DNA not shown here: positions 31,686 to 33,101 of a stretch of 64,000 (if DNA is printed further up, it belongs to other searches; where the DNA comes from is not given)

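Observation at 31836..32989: Short sigma-54 paralog co-operonic with its own kinase and activator, expressed from a near-leaderless promoter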

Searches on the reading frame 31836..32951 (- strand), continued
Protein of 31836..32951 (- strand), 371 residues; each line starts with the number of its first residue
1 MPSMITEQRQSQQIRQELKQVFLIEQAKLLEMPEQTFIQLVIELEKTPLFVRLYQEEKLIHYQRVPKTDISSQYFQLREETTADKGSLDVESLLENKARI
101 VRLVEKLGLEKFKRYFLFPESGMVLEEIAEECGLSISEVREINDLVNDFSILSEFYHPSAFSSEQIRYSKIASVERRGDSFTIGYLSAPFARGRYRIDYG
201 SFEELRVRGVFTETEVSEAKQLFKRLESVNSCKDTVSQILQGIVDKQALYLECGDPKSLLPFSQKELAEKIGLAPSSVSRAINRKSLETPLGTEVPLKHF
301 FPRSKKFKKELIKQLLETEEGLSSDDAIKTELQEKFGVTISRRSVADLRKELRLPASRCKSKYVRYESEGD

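Call 49: search_protein_families(library=pfam, alignment_id=A5, max_evalue=1)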
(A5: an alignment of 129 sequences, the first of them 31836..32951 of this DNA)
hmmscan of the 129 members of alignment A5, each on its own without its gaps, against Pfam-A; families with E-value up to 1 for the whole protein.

A. member 1, window:31836-32951:- (371 aa): 24 families
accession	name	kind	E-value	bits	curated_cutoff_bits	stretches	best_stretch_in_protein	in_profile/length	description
PF04552.19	Sigma54_DBD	-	1e-22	81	22.8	1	214-358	6-156/160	Sigma-54, DNA binding domain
PF13412.12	HTH_24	-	6.9e-07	29.2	21.9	1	263-284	19-40/48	Winged helix-turn-helix DNA-binding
PF01381.28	HTH_3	-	7.6e-06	26.3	23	1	263-285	11-33/55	Helix-turn-helix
PF13404.12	HTH_AsnC-type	-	3.2e-05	24.1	27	1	263-284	19-40/42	AsnC-type helix-turn-helix domain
PF13545.12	HTH_Crp_2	-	6.6e-05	23.2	27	1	258-284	18-45/70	Crp-like helix-turn-helix domain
PF09339.16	HTH_IclR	-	0.00028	21.1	22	1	264-282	21-39/52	IclR helix-turn-helix domain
PF08281.18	Sigma70_r4_2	-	0.00036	20.6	25.7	0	122-140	26-44/54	Sigma-70, region 4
PF04539.22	Sigma70_r3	-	0.0011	19.4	25.3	1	126-152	24-50/78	Sigma-70 region 3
PF13730.12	HTH_36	-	0.0011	19.2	25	1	261-284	26-48/55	Helix-turn-helix domain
PF04545.22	Sigma70_r4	-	0.0022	17.9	24.1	1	116-142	17-40/50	Sigma-70, region 4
PF12802.13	MarR_2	-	0.0031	18.1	27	1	262-284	21-43/61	MarR family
PF13276.12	HTH_21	-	0.0063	17.2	28.1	1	328-363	26-60/60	HTH-like domain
PF01047.28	MarR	-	0.0072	16.6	24.6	1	262-284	18-40/59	MarR family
PF12728.13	HTH_17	-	0.02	15.6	27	0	334-366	9-38/51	Helix-turn-helix domain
PF13384.12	HTH_23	-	0.046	14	24.6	0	263-284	19-40/50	Homeodomain-like domain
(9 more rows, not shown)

B. families by the number of members that match (of 129 scanned): 202 families (the first 25 are shown)
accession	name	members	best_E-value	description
PF04552.19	Sigma54_DBD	129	1.6e-31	Sigma-54, DNA binding domain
PF01381.28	HTH_3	65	7.6e-06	Helix-turn-helix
PF13412.12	HTH_24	51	6.9e-07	Winged helix-turn-helix DNA-binding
PF13545.12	HTH_Crp_2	44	8.6e-07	Crp-like helix-turn-helix domain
PF12802.13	MarR_2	40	2.3e-05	MarR family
PF13384.12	HTH_23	33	3.4e-06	Homeodomain-like domain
PF01047.28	MarR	33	0.00043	MarR family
PF13560.12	HTH_31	32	0.00027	Helix-turn-helix domain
PF08281.18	Sigma70_r4_2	29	5.3e-05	Sigma-70, region 4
PF04545.22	Sigma70_r4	28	1.1e-05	Sigma-70, region 4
PF13936.12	HTH_38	28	1.5e-05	Helix-turn-helix domain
PF09339.16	HTH_IclR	27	1e-05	IclR helix-turn-helix domain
PF13730.12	HTH_36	21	0.00062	Helix-turn-helix domain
PF08279.18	HTH_11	20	2.3e-05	HTH domain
PF20432.4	Xre-like-HTH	19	0.00079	Antitoxin Xre-like helix-turn-helix domain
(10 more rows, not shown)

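Call 50: predict_structure(alignment_id=A4)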
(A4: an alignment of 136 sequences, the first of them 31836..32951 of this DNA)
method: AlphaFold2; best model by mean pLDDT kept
length: 371 residues; sequences in the alignment: 136
mean_pLDDT: 91.4   pTM: 0.86
mean pLDDT of the five models: 91.4, 90.4, 90.0, 89.9, 89.8
residues with pLDDT >= 90: 281; 70-90: 67; 50-70: 22; < 50: 1
segments of 3 or more residues with pLDDT < 50: none
pLDDT, mean of each block of 10 residues (from residue 1): 72 85 95 95 96 96 96 84 66 91 95 91 90 97 91 76 84 97 96 97 98 98 98 98 98 94 96 98 97 97 93 93 95 93 97 86 65 49
secondary structure, 60 per line:
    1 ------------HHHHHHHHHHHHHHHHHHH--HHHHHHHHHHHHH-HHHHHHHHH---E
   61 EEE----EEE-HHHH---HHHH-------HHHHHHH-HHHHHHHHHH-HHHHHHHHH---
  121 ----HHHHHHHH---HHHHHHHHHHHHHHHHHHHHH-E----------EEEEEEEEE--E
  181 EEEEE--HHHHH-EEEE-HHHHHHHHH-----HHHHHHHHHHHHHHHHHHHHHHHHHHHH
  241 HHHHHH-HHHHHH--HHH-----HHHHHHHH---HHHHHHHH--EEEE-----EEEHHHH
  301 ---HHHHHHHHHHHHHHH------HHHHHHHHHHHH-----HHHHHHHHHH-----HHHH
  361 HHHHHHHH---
elements in order: H13-31 H34-46 H48-56 E60-63 E68-70 H72-75 H79-82 H90-96 H98-107 H109-117 H125-132 H136-156 E169-177 E180-185 H188-192 E194-197 H199-207 H213-246 H248-253 H264-271 H275-282 E285-288 E294-296 H297-300 H304-318 H325-336 H342-351 H357-368
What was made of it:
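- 31836..32951 (-): Compact sigma-54-family protein, 371 aa. By residue: region-I-like 1-56; linker and strands 57-89; a reduced helical core-binding region about 90-160; a beta segment 164-200; ELH-HTH (R280) and RpoN box (R342, R343, R349) 211-358. AF2 model pLDDT 91.4 (call 50).
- On Sigma-54 (RpoN) family: The AF2 model has pLDDT 91.4 and pTM 0.86 (call 50).
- Tried and rejected: It was replaced by a 136-sequence alignment (call 50).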

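Call 53: fold_search(model_id=the predicted structure, library=pdb)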
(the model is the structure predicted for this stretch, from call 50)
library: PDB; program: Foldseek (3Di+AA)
matches with E <= 10: 399; with E <= 0.001: 25
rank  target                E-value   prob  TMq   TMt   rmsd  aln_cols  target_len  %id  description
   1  8f1k_M                3.1e-10  1.00  0.33  0.31  21.5       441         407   17  SigN RNA polymerase early-melted intermediate bound to full duplex DNA fragment dhsU36 (-12T) (released 2023-04-05)
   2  9msf_M                5.1e-10  1.00  0.33  0.30  21.9       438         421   16  de novo SigN RNA polymerase transcription initiation intermediate with post-catalytic bEBP state (RPi1 closed ring) (released 2025-08-13)
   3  8f1i_M                9.5e-10  1.00  0.33  0.31  21.6       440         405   17  SigN RNA polymerase early-melted intermediate bound to mismatch fragment dhsU36mm1 (-12T) (released 2023-04-05)
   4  9mse_M                1.2e-09  1.00  0.33  0.30  21.6       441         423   16  de novo SigN RNA polymerase transcription initiation intermediate with pre-catalytic bEBP state (RPi1 open ring) (released 2025-08-13)
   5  9msg_M                1.3e-09  1.00  0.35  0.29  25.1       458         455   16  De novo SigN RNA polymerase transcription initiation intermediate with bound SigN-RII (released 2025-08-13)
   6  8f1j_M                1.8e-09  1.00  0.34  0.31  21.4       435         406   18  SigN RNA polymerase early-melted intermediate bound to mismatch DNA fragment dhsU36mm2 (-12A) (released 2023-04-05)
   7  9q97_M                2.0e-09  1.00  0.29  0.27  25.0       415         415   16  CryoEM structure of bacterial transcription intermediate complex mediated by activator PspF containing nifH promoter D (released 2025-03-26)
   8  7qwp_M                1.5e-08  1.00  0.36  0.33  21.4       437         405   15  CryoEM structure of bacterial transcription close complex (RPc) (released 2022-11-09)
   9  9q92_M                4.1e-08  1.00  0.32  0.30  22.2       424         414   18  CryoEM structure of bacterial transcription intermediate complex mediated by activator PspF containing nifH promoter D (released 2025-07-16)
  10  9msj_M                5.3e-08  1.00  0.30  0.30  23.6       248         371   21  de novo SigN RNA polymerase NTP-bound open complex (RPo+2A) (released 2025-08-13)
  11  5ui8_M                2.6e-07  1.00  0.28  0.28  19.8       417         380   18  structure of sigmaN-holoenzyme (released 2017-02-22)
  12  9msh_M                3.1e-07  1.00  0.29  0.29  24.1       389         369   18  de novo SigN RNA polymerase open complex (RPo) (released 2025-08-13)
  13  5ui5_V                3.2e-07  1.00  0.34  0.38  22.0       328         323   21  Crystal structure of Aquifex aeolicus sigmaN bound to promoter DNA (released 2017-02-22)
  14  7qxi_M                6.3e-07  1.00  0.33  0.31  24.4       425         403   17  Cryo-EM structure of RNA polymerase-sigma54 holo enzyme with promoter DNA closed complex (released 2022-11-09)
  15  7qv9_M                6.6e-07  1.00  0.33  0.30  24.6       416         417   19  CryoEM structure of bacterial transcription intermediate complex mediated by activator PspF (released 2022-11-09)
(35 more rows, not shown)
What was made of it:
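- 31836..32951 (-): Foldseek top 29 hits are all sigma54 (call 53).
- Its 29 best PDB matches are all sigma54/SigN, with E down to 3e-10 and about 440 aligned columns (calls 50, 53). They fold with the rest into a confident model whose full length matches sigma54 structures (calls 50, 53).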

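Call 55: find_homologous_proteins(query=L062:5083-6537:+, max_evalue=1e-10)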
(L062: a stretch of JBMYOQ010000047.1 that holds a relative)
Query L062:5083-6537:+ (484 aa): 7999 proteins with E <= 1e-10 among 8000 candidates; the best 120 are listed.
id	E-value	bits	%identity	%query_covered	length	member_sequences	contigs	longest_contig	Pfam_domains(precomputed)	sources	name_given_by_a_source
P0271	5.7e-290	979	92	100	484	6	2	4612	PF04963.20,PF00309.26,PF04552.20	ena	-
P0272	2.5e-278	941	88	100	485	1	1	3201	PF04963.20,PF00309.26,PF04552.20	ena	-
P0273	2.7e-239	812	74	100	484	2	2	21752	PF04963.20,PF00309.26,PF04552.20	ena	-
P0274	1.2e-226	771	72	100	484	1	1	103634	PF04963.20,PF00309.26,PF04552.20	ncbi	ncbi:MAG: RNA polymerase factor sigma-54 [Opitutales bacterium]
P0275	2.4e-224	763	69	100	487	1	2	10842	PF04963.20,PF00309.26,PF04552.20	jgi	-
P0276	2.2e-223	760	71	100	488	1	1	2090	PF04963.20,PF00309.26,PF04552.20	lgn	-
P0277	8.7e-221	751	70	100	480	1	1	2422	PF04963.20,PF00309.26,PF13404.13,PF04552.20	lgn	-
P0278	4.8e-218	742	69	100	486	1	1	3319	PF04963.20,PF00309.26,PF04552.20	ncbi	-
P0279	4.4e-217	739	69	100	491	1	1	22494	PF04963.20,PF00309.26,PF04552.20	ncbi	-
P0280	2.9e-215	733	68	100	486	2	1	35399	PF04963.20,PF00309.26,PF04552.20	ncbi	-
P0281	2.0e-214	731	69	100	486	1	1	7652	PF04963.20,PF00309.26,PF04552.20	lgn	-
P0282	2.2e-214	730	69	100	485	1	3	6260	PF04963.20,PF00309.26,PF04552.20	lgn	-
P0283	8.0e-213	725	69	100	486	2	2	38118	PF04963.20,PF00309.26,PF04552.20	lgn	-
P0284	3.5e-212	723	67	100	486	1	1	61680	PF04963.20,PF00309.26,PF04552.20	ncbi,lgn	-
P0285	5.5e-212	722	67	100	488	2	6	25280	PF04963.20,PF00309.26,PF04552.20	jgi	jgi:RNA polymerase sigma-54 factor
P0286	2.3e-211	720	67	100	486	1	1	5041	PF04963.20,PF00309.26,PF04552.20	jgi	-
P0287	9.8e-211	718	67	100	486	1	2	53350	PF04963.20,PF00309.26,PF04552.20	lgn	-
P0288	1.5e-210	718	68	99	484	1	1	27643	PF04963.20,PF00309.26,PF12802.14,PF04552.20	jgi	-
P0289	3.4e-210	717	67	100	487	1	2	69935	PF04963.20,PF00309.26,PF04552.20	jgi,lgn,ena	-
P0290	6.4e-210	716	67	100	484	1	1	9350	PF04963.20,PF00309.26,PF04552.20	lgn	-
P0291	7.5e-210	715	67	100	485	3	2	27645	PF04963.20,PF00309.26,PF04552.20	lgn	-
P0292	9.9e-210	715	66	100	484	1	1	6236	PF04963.20,PF00309.26,PF04552.20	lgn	-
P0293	1.4e-209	715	66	100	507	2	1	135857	PF04963.20,PF00309.26,PF04552.20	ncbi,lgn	-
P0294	1.5e-209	714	66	100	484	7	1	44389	PF04963.20,PF00309.26,PF04552.20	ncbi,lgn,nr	ncbi:MAG: RNA polymerase factor sigma-54 [Verrucomicrobiota bacterium JB024]|nr:RNA polymerase facto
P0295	1.9e-209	714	66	100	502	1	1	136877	PF04963.20,PF00309.26,PF04552.20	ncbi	ncbi:MAG: RNA polymerase factor sigma-54 [Opitutales bacterium]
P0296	2.0e-209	714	67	100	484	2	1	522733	PF04963.20,PF00309.26,PF04552.20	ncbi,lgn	-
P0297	4.0e-209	713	66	100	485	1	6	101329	PF04963.20,PF00309.26,PF04552.20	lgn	-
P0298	1.1e-208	712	67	100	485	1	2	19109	PF04963.20,PF00309.26,PF04552.20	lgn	-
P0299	3.7e-208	710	66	100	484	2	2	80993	PF04963.20,PF00309.26,PF04552.20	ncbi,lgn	-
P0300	5.4e-208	709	66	100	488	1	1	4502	PF04963.20,PF00309.26,PF04552.20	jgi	jgi:RNA polymerase sigma-54 factor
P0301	5.7e-208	709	65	100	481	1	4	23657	PF04963.20,PF00309.26,PF04552.20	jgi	jgi:RNA polymerase sigma-54 factor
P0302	6.7e-208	709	66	100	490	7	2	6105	PF04963.20,PF00309.26,PF04552.20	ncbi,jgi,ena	-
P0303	8.6e-208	709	65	100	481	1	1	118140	PF04963.20,PF00309.26,PF04552.20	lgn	-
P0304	2.8e-207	707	66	99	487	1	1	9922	PF04963.20,PF00309.26,PF04552.20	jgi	jgi:RNA polymerase sigma-54 factor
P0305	3.3e-207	707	67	100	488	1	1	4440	PF04963.20,PF00309.26,PF04552.20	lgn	-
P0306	9.5e-207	705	67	100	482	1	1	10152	PF04963.20,PF00309.26,PF04552.20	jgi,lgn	-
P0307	2.1e-206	704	65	100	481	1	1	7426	PF04963.20,PF00309.26,PF04552.20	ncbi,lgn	-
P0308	4.8e-206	703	66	100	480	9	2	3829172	PF04963.20,PF00309.26,PF04552.20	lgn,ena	-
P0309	4.8e-206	703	66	99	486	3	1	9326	PF04963.20,PF00309.26,PF04552.20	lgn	-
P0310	5.0e-206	703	65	100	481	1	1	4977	PF04963.20,PF00309.26,PF04552.20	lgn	-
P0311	9.0e-206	702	65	100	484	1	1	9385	PF04963.20,PF00309.26,PF04552.20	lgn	-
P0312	9.9e-206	702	65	100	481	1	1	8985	PF04963.20,PF00309.26,PF04552.20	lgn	-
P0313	1.1e-205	702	66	100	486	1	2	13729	PF04963.20,PF00309.26,PF04552.20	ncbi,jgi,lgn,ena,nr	ncbi:MAG TPA: RNA polymerase factor sigma-54 [Opitutales bacterium]|jgi:RNA polymerase sigma-54 fact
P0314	2.7e-205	700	66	100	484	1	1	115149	PF04963.20,PF00309.26,PF04552.20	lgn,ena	-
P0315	3.7e-205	700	65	100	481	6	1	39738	PF04963.20,PF00309.26,PF04552.20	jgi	jgi:RNA polymerase sigma-54 factor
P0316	5.4e-205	699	64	100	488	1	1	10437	PF04963.20,PF00309.26,PF04552.20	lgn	-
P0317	6.7e-205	699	66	99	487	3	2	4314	PF04963.20,PF00309.26,PF04552.20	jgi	jgi:RNA polymerase sigma-54 factor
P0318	7.8e-205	699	66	99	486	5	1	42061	PF04963.20,PF00309.26,PF04552.20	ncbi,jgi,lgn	-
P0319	1.1e-204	698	66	99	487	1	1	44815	PF04963.20,PF00309.26,PF04552.20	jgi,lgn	-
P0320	1.3e-204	698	65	99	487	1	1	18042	PF04963.20,PF00309.26,PF04552.20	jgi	jgi:RNA polymerase sigma-54 factor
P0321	1.7e-204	698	65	100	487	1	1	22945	PF04963.20,PF00309.26,PF04552.20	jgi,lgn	-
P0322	1.7e-204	698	64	100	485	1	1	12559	PF04963.20,PF00309.26,PF04552.20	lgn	-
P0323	2.3e-204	697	63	100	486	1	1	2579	PF04963.20,PF00309.26,PF04552.20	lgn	-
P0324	2.6e-204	697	66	98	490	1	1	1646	PF04963.20,PF00309.26,PF04552.20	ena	-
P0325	3.0e-204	697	65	99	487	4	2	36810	PF04963.20,PF00309.26,PF04552.20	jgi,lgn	-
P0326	3.7e-204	697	65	100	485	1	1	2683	PF04963.20,PF00309.26,PF04552.20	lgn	-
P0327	7.4e-204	696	65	99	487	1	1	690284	PF04963.20,PF00309.26,PF04552.20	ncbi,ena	-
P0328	7.7e-204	696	65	98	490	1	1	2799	PF04963.20,PF00309.26,PF04552.20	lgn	-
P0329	8.1e-204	696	66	100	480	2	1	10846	PF04963.20,PF13384.13,PF00309.26,PF13551.13,PF04552.20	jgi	jgi:RNA polymerase sigma-54 factor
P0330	1.2e-203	695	66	98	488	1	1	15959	PF04963.20,PF00309.26,PF04552.20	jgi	jgi:RNA polymerase sigma-54 factor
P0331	1.3e-203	695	64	100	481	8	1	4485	PF04963.20,PF00309.26,PF04552.20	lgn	-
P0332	1.9e-203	694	65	99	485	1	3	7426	PF04963.20,PF00309.26,PF04552.20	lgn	-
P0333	2.5e-203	694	65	99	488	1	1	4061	PF04963.20,PF00309.26,PF04552.20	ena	-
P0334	3.4e-203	694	65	100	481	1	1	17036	PF04963.20,PF00309.26,PF04552.20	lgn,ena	-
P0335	8.0e-203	692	64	100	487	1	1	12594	PF04963.20,PF00309.26,PF04552.20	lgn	-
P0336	8.6e-203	692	66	99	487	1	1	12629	PF04963.20,PF00309.26,PF04552.20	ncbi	-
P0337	9.9e-203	692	65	98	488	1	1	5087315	PF04963.20,PF00309.26,PF04552.20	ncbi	ncbi:MAG: RNA polymerase factor sigma-54 [Nibricoccus sp.]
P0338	1.8e-202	691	66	100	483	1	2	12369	PF04963.20,PF00309.26,PF04552.20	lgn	-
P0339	3.1e-202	690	65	99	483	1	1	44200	PF04963.20,PF00309.26,PF04552.20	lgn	-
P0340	4.9e-202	690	65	99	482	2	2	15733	PF04963.20,PF00309.26,PF13545.13,PF04552.20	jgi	-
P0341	1.2e-201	688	65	98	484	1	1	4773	PF04963.20,PF00309.26,PF04552.20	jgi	-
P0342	1.3e-201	688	64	100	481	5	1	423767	PF04963.20,PF00309.26,PF04552.20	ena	-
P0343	1.7e-201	688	66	99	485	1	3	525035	PF04963.20,PF00309.26,PF04552.20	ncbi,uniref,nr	ncbi:RNA polymerase factor sigma-54 [Cerasicoccus arenae]|uniref:RNA polymerase sigma-54 factor n=1 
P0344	2.3e-201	687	64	98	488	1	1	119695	PF04963.20,PF00309.26,PF12802.14,PF04552.20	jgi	jgi:RNA polymerase sigma-54 factor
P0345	2.6e-201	687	63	98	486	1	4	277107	PF04963.20,PF00309.26,PF04552.20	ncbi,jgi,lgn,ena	-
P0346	4.9e-201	686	65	99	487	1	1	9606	PF04963.20,PF00309.26,PF04552.20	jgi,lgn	-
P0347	5.3e-201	686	64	100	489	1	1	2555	PF04963.20,PF00309.26,PF04552.20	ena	-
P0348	5.6e-201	686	65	98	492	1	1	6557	PF04963.20,PF00309.26,PF04552.20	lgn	-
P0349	6.0e-201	686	65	100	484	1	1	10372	PF04963.20,PF00309.26,PF04552.20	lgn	-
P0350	7.2e-201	686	65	100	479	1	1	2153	PF04963.20,PF00309.26,PF04552.20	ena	-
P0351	7.4e-201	686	65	98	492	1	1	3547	PF04963.20,PF00309.26,PF04552.20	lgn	-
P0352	7.8e-201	686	64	98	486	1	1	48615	PF04963.20,PF00309.26,PF04552.20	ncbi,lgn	ncbi:MAG TPA: RNA polymerase factor sigma-54 [Opitutaceae bacterium]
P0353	8.9e-201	686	63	100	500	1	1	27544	PF04963.20,PF00309.26,PF04552.20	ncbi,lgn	-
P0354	1.0e-200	685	63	98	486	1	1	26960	PF04963.20,PF00309.26,PF04552.20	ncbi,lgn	-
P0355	1.1e-200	685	65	98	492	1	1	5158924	PF04963.20,PF00309.26,PF04552.20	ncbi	ncbi:MAG: RNA polymerase factor sigma-54 [Nibricoccus sp.]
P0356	1.2e-200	685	65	98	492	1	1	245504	PF04963.20,PF00309.26,PF04552.20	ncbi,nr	ncbi:MAG: RNA polymerase factor sigma-54 [Verrucomicrobia bacterium]|nr:RNA polymerase factor sigma-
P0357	1.2e-200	685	63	98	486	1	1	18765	PF04963.20,PF00309.26,PF04552.20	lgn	-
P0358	1.3e-200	685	63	100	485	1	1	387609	PF04963.20,PF00309.26,PF04552.20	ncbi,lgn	-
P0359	1.4e-200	685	64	99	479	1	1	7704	PF04963.20,PF00309.26,PF04552.20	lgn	-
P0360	2.3e-200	684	63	100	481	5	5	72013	PF04963.20,PF00309.26,PF04552.20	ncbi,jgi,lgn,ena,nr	ncbi:MAG: RNA polymerase sigma-54 factor [Opitutaceae bacterium]|nr:RNA polymerase sigma-54 factor [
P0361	2.5e-200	684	64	98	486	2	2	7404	PF04963.20,PF00309.26,PF04552.20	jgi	-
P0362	2.7e-200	684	64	98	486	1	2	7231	PF04963.20,PF00309.26,PF04552.20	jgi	jgi:RNA polymerase sigma-54 factor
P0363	2.7e-200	684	64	100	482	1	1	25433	PF04963.20,PF00309.26,PF04552.20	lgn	-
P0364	3.1e-200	684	65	98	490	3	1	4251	PF04963.20,PF00309.26,PF04552.20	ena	-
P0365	3.4e-200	684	64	100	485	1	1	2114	PF04963.20,PF00309.26,PF04552.20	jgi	-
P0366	3.4e-200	684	65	99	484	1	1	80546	PF04963.20,PF00309.26,PF04552.20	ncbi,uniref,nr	ncbi:RNA polymerase factor sigma-54 [Cerasicoccus frondis]|uniref:RNA polymerase factor sigma-54 n=1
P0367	4.3e-200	683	65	100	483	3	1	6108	PF04963.20,PF00309.26,PF04552.20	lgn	-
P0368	4.3e-200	683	63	100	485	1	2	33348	PF04963.20,PF00309.26,PF04552.20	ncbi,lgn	-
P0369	4.7e-200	683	63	100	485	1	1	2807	PF04963.20,PF00309.26,PF04552.20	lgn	-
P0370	5.4e-200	683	65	99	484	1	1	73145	PF04963.20,PF00309.26,PF04552.20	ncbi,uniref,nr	ncbi:RNA polymerase factor sigma-54 [Cerasicoccus maritimus]|uniref:RNA polymerase factor sigma-54 n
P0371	5.5e-200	683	64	99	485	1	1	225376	PF04963.20,PF00309.26,PF04552.20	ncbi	ncbi:MAG: RNA polymerase factor sigma-54 [Verrucomicrobiota bacterium]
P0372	6.2e-200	683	64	100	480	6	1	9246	PF04963.20,PF00309.26,PF04552.20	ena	-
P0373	6.3e-200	683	65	100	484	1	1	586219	PF04963.20,PF00309.26,PF04552.20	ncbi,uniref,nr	ncbi:RNA polymerase factor sigma-54 [Cerasicoccus fimbriatus]|uniref:RNA polymerase factor sigma-54 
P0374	6.5e-200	683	65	98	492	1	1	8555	PF04963.20,PF00309.26,PF04552.20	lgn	-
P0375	7.2e-200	683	64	98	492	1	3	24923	PF04963.20,PF00309.26,PF04552.20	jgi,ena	-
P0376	7.6e-200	682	64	100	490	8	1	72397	PF04963.20,PF00309.26,PF04552.20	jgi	jgi:RNA polymerase sigma-54 factor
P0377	8.0e-200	682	63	98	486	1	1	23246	PF04963.20,PF00309.26,PF04552.20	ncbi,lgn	-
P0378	9.0e-200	682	65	98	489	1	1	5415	PF04963.20,PF00309.26,PF04552.20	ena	-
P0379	9.1e-200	682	63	98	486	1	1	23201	PF04963.20,PF00309.26,PF04552.20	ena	-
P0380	1.0e-199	682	63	98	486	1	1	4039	PF04963.20,PF00309.26,PF04552.20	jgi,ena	-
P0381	1.0e-199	682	65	98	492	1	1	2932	PF04963.20,PF00309.26,PF04552.20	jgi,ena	-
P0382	1.0e-199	682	66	99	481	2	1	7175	PF04963.20,PF00309.26,PF04552.20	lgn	-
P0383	1.2e-199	682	63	98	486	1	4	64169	PF04963.20,PF00309.26,PF04552.20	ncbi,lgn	ncbi:RNA polymerase factor sigma-54 [Opitutaceae bacterium]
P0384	1.7e-199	681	65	100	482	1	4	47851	PF04963.20,PF00309.26,PF04552.20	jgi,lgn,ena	-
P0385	1.7e-199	681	63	99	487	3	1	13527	PF04963.20,PF00309.26,PF04552.20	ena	-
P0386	2.1e-199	681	63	98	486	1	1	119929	PF04963.20,PF00309.26,PF04552.20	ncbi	-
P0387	2.1e-199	681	63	100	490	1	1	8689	PF04963.20,PF00309.26,PF04552.20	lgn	-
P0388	3.2e-199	680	65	98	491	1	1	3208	PF04963.20,PF00309.26,PF04552.20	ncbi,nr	ncbi:MAG: RNA polymerase factor sigma-54 [Verrucomicrobiota bacterium]|nr:RNA polymerase factor sigm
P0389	3.8e-199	680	64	100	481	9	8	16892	PF04963.20,PF00309.26,PF04552.20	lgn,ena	-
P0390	4.0e-199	680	63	98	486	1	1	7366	PF04963.20,PF00309.26,PF04552.20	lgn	-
